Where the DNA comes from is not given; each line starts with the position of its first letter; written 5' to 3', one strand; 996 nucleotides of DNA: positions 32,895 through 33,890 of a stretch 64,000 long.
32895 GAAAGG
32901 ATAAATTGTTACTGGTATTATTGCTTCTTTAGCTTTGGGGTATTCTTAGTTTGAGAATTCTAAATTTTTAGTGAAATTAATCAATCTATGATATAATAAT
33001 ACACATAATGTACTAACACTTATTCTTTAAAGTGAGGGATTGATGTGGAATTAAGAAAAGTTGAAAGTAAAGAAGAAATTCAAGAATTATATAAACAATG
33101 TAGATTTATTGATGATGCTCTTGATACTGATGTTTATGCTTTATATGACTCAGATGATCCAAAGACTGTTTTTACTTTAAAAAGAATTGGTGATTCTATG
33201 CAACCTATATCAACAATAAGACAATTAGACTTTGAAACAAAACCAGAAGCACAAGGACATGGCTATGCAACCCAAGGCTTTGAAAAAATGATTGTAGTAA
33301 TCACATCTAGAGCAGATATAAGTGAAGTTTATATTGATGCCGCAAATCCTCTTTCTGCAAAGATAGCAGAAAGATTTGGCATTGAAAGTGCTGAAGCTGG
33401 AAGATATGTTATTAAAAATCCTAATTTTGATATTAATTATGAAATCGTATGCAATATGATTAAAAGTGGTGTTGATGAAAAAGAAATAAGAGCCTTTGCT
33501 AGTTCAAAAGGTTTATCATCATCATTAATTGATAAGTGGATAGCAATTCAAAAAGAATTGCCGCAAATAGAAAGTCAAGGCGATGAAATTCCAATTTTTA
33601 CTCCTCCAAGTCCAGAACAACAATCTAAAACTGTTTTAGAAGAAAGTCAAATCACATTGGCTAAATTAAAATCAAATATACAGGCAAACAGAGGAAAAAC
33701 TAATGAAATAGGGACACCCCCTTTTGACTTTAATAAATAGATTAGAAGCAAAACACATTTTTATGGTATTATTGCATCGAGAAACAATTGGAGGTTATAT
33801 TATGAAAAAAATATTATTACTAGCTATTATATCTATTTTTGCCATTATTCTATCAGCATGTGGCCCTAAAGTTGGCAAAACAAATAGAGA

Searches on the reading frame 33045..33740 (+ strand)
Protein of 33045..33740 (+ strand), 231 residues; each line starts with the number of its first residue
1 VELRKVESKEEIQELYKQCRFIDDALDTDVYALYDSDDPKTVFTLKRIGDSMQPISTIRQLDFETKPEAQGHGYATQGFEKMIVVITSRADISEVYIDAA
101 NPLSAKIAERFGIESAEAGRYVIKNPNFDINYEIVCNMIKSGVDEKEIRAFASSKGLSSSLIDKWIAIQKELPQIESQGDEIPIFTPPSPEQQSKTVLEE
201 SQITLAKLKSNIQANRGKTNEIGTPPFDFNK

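Call 23: find_related_loci(query=window:33045-33740:+, collection=genome_contigs, flank=10000)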
Query window:33045-33740:+ (231 aa) in genome_contigs; peptide patterns used: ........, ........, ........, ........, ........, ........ (x = any residue, [..] = any of these).
108 stretches matched a pattern; 1 encode a relative of the query (tblastn E <= 1e-3); 1 distinct loci.
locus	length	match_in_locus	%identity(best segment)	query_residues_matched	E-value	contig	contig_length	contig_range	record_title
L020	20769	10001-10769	81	1-221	3e-65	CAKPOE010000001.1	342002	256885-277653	MAG: uncultured Clostridia bacterium isolate REFINED_METABAT215_TOP10_CONTIGS_1500_ASSEMBLY_K77_MERGED__Hadza_MoBio_hadz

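Call 39: find_encoding_contigs(protein=window:33045-33740:+, flank=10000, max_places=10)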
Protein window:33045-33740:+ (231 aa): no gene with exactly this product is on record in the collection.

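Call 41: find_encoding_contigs(protein=window:33045-33737:+, flank=10000, max_places=10)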
Protein seq(231 aa) (231 aa): no gene with exactly this product is on record in the collection.

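Call 43: find_related_loci(query=window:33045-33740:+, collection=metagenome_contigs, flank=10000)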
Query window:33045-33740:+ (231 aa) in metagenome_contigs; peptide patterns used: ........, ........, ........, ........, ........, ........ (x = any residue, [..] = any of these).
191 stretches matched a pattern; 1 encode a relative of the query (tblastn E <= 1e-3); 1 distinct loci.
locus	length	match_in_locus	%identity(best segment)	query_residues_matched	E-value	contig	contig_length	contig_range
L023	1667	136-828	93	1-231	8e-160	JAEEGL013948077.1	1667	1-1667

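Call 81: search_protein_families(library=pfam, proteins=[window:33045-33740:+], max_evalue=0.001)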
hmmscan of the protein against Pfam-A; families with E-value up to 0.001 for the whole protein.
window:33045-33740:+ (231 aa): 0 families
